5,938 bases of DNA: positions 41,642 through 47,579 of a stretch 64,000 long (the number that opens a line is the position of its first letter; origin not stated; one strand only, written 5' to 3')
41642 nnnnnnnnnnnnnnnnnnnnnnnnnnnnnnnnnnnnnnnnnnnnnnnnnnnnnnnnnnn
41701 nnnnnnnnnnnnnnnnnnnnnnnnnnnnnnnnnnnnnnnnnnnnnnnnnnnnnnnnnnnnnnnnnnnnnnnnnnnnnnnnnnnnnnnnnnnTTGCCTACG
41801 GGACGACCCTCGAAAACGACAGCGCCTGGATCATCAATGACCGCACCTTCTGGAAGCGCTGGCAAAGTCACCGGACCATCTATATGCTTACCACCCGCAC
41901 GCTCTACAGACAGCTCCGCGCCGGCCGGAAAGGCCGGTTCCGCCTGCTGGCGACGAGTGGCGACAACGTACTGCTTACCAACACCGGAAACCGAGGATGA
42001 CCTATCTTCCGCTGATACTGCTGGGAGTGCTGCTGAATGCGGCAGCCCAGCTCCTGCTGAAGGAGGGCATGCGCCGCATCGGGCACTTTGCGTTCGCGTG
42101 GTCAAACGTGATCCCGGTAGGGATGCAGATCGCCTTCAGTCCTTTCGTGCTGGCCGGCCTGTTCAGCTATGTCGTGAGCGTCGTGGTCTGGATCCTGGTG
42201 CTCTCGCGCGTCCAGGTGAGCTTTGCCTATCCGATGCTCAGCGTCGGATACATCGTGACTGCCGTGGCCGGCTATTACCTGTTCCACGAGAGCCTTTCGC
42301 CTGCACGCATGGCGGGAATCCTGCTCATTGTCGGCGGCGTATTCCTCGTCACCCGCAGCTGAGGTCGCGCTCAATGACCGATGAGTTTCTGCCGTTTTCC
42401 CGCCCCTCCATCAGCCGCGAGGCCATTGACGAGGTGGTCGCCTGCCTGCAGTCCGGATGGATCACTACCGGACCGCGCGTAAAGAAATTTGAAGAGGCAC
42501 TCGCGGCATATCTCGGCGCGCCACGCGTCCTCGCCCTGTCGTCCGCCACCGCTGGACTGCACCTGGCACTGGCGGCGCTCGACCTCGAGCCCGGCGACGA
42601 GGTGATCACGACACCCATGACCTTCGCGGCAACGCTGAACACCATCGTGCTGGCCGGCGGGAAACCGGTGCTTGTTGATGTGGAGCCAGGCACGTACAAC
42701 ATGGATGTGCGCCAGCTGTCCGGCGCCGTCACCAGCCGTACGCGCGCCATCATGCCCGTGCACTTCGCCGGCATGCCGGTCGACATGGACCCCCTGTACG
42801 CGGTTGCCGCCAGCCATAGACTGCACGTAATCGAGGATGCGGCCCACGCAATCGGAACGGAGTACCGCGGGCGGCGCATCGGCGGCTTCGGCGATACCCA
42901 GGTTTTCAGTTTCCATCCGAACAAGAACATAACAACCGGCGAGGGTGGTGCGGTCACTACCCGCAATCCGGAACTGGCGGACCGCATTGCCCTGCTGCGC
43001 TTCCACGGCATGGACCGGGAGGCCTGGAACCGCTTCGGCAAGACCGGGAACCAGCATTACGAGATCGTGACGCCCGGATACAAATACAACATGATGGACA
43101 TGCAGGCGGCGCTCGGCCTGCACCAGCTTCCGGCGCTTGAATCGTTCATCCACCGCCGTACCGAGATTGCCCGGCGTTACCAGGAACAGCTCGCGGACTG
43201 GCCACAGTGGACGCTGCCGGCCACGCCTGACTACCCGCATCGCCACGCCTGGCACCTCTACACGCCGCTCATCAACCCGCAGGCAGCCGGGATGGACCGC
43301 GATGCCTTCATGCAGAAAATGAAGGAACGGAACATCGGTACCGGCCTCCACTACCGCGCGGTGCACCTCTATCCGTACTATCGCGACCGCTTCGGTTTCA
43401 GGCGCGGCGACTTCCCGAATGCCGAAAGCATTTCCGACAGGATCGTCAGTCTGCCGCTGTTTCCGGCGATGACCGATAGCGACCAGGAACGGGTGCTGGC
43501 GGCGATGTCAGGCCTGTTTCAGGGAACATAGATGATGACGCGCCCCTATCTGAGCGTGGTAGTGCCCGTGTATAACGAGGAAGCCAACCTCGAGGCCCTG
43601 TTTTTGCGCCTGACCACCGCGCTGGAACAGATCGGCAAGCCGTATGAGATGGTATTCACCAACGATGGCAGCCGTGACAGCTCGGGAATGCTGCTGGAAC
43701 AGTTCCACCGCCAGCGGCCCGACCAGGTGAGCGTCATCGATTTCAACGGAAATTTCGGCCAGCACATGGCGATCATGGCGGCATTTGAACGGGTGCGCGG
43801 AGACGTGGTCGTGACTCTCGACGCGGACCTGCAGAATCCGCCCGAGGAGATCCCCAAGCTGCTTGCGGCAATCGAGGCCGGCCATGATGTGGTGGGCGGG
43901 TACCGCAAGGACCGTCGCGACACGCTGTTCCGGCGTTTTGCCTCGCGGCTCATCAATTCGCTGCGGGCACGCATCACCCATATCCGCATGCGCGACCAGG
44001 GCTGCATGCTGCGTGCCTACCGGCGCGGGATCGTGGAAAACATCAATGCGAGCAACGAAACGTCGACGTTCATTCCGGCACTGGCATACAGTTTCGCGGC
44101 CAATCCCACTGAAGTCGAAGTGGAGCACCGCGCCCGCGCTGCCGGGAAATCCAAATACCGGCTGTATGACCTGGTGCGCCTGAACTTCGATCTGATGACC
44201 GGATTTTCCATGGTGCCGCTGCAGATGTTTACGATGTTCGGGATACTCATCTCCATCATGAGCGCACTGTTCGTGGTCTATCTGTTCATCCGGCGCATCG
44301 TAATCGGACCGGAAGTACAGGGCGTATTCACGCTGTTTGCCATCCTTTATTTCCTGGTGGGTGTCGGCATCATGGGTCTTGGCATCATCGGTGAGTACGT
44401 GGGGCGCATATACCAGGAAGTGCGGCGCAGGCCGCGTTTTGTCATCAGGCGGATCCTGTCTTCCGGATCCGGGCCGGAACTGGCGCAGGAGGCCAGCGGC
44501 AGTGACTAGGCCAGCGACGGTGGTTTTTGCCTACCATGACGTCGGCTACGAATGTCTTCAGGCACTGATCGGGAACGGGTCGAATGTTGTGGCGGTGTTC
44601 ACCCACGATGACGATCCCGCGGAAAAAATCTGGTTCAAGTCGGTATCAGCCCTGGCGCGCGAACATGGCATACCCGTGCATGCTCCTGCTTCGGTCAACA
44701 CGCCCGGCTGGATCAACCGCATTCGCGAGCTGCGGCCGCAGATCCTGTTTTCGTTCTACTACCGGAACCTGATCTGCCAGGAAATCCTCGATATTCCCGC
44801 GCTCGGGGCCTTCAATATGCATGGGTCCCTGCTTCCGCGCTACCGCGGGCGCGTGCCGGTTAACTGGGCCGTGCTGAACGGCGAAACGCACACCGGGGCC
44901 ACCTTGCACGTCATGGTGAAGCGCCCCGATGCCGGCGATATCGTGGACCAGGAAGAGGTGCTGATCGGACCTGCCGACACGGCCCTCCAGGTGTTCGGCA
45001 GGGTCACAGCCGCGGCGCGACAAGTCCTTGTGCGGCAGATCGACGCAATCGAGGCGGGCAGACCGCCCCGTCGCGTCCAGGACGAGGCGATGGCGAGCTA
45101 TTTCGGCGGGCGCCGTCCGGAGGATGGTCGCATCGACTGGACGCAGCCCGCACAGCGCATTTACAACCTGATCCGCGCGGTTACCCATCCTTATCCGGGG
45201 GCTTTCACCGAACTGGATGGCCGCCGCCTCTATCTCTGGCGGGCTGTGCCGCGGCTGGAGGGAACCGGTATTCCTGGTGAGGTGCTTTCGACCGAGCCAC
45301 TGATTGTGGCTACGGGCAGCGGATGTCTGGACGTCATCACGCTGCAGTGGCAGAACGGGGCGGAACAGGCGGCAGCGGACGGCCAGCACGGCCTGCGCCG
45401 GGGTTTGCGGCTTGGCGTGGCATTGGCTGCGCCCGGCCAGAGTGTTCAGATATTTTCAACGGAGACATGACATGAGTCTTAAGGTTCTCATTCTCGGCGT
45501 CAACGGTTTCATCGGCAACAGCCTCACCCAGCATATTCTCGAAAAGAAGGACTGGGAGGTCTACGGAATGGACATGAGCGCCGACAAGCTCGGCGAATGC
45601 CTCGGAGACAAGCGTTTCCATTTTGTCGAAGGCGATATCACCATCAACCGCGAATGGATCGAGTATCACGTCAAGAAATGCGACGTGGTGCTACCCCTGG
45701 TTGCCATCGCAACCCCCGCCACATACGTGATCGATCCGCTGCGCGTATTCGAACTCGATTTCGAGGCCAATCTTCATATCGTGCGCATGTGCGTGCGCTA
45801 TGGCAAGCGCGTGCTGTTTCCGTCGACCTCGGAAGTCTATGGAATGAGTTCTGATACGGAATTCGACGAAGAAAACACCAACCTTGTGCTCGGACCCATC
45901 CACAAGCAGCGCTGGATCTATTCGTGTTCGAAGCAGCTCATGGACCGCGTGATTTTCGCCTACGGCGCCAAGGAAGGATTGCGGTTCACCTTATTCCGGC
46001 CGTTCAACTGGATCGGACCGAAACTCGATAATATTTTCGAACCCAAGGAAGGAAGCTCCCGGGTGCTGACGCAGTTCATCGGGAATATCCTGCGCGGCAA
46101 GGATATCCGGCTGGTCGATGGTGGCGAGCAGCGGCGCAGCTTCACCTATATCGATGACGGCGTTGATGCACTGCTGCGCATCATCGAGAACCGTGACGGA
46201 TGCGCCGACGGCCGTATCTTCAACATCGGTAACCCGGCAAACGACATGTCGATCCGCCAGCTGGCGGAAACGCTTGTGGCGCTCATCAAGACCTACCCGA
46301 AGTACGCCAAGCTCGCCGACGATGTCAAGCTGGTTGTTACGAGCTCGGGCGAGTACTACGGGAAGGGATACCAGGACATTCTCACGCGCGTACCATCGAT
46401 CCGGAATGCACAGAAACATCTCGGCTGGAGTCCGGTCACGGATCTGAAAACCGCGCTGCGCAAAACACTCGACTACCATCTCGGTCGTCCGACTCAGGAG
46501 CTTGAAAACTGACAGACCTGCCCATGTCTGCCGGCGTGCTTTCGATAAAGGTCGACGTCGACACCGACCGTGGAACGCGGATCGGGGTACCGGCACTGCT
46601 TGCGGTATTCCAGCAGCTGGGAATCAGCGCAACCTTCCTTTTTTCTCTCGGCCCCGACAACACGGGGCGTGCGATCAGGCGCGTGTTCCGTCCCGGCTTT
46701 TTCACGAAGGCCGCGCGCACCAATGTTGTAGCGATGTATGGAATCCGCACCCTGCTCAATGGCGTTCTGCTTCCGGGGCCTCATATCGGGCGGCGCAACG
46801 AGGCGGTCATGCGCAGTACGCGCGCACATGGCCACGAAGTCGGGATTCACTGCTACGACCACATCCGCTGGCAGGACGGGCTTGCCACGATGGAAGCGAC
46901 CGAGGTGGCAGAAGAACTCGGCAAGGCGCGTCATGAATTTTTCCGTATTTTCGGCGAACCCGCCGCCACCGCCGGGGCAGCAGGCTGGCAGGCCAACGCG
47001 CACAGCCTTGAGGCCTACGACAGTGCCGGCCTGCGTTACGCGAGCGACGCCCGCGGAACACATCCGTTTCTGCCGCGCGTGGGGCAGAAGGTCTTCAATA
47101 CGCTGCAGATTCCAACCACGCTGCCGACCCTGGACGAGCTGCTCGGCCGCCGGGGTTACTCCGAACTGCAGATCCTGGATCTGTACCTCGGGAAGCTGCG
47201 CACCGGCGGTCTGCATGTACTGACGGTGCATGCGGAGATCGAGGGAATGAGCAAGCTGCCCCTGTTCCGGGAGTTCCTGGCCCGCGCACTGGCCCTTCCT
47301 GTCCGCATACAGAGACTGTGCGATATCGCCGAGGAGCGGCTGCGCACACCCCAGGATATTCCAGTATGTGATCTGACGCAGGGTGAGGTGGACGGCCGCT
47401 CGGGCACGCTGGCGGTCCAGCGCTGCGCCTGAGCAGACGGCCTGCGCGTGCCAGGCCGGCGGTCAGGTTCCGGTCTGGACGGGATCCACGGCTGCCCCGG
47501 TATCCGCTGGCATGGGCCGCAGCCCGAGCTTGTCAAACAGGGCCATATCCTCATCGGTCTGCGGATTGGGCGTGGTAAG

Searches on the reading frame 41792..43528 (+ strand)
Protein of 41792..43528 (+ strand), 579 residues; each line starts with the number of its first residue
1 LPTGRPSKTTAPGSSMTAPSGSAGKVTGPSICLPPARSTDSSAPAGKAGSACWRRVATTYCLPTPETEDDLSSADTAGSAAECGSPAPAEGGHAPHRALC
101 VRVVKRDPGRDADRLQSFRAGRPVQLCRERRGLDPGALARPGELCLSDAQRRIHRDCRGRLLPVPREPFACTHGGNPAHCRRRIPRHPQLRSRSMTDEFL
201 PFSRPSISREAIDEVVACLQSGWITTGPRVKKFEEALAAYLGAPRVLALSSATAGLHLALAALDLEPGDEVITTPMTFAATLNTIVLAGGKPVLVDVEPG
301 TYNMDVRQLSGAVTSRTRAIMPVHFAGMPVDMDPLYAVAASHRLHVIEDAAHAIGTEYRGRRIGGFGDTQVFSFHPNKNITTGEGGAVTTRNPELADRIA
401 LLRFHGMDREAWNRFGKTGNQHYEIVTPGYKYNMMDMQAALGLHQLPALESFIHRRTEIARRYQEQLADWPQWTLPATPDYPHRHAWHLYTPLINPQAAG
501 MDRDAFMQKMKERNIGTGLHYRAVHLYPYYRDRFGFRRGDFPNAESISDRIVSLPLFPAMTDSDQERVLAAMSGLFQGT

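Call 47: search_protein_families(library=pfam, proteins=[window:41792-43528:+], max_evalue=0.00001)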
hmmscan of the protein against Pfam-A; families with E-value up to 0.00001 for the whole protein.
window:41792-43528:+ (579 aa): 2 families
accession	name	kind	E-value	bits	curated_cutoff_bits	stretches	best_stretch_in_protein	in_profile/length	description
PF01041.23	DegT_DnrJ_EryC1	-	7.3e-134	447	19.8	1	206-572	2-359/360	DegT/DnrJ/EryC1/StrS aminotransferase family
PF00155.27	Aminotran_1_2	-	3.4e-08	33.5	19.7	1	230-353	44-189/361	Aminotransferase class I and II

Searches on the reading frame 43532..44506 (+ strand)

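Call 47: search_protein_families(library=pfam, proteins=[window:43532-44506:+], max_evalue=0.00001)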
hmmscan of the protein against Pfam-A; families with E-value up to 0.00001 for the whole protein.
window:43532-44506:+ (325 aa): 2 families
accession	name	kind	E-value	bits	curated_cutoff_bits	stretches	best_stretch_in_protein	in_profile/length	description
PF00535.33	Glycos_transf_2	-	1e-30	107.4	23.3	1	8-170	1-166/168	Glycosyl transferase family 2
PF13641.12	Glyco_tranf_2_3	-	2.3e-07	31.5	27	1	6-151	2-145/230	Glycosyltransferase like family 2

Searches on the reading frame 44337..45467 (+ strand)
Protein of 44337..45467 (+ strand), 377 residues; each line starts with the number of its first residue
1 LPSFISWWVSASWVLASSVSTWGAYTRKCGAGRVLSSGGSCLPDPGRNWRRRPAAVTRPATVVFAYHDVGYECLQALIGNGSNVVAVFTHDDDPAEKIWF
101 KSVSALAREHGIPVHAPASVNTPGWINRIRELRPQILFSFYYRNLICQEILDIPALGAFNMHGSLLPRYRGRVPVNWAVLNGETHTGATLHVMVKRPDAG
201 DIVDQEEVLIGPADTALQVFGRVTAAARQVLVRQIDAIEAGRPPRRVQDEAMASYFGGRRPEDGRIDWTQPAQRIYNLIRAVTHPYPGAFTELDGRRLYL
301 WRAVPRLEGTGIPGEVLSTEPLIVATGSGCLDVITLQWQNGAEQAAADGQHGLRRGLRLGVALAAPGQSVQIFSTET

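Call 47: search_protein_families(library=pfam, proteins=[window:44337-45467:+], max_evalue=0.00001)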
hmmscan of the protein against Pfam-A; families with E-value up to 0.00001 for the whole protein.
window:44337-45467:+ (377 aa): 2 families
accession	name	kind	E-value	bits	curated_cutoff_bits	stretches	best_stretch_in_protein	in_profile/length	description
PF00551.24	Formyl_trans_N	-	7.1e-24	85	26.1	1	74-234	18-180/181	Formyl transferase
PF02911.23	Formyl_trans_C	-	1.1e-21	77.3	21.1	1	261-348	4-94/100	Formyl transferase, C-terminal domain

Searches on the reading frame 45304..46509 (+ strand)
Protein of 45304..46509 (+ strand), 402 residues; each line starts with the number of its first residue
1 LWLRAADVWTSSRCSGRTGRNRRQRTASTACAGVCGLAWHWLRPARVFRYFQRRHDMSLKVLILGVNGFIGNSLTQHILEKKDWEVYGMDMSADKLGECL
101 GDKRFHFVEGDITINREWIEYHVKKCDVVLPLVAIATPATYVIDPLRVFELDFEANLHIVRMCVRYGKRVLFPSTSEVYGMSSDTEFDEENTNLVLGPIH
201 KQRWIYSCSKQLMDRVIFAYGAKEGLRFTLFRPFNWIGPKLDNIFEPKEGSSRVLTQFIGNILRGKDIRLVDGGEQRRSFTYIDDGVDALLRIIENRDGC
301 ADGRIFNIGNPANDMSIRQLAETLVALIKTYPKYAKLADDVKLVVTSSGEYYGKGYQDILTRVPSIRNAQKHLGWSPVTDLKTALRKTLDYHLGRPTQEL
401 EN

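Call 47: search_protein_families(library=pfam, proteins=[window:45304-46509:+], max_evalue=0.00001)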
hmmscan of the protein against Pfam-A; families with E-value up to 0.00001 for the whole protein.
window:45304-46509:+ (402 aa): 3 families
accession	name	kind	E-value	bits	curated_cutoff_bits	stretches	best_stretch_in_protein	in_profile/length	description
PF01370.27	Epimerase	-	3.4e-51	174.4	20.9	1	61-309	1-240/240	NAD dependent epimerase/dehydratase family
PF16363.11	GDP_Man_Dehyd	-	2.6e-30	106.4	27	1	62-388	1-332/332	GDP-mannose 4,6 dehydratase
PF01073.25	3Beta_HSD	-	3.2e-06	26.8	22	1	62-218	1-158/280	3-beta hydroxysteroid dehydrogenase/isomerase family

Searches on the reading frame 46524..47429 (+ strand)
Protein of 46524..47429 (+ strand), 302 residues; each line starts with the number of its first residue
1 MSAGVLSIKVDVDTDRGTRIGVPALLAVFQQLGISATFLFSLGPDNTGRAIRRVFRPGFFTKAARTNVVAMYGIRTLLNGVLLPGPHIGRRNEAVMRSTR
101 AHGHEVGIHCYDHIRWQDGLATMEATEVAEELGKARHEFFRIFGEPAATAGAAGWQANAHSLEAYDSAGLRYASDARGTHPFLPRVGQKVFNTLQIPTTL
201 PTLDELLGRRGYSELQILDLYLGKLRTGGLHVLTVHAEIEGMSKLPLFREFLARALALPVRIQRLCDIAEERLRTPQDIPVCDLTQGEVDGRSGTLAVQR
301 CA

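Call 47: search_protein_families(library=pfam, proteins=[window:46524-47429:+], max_evalue=0.00001)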
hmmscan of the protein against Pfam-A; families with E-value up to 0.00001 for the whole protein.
window:46524-47429:+ (302 aa): 1 family
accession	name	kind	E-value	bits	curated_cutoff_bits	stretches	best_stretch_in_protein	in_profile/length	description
PF01522.26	Polysacc_deac_1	-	1.2e-06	28.9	23.1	1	15-172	14-123/124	Polysaccharide deacetylase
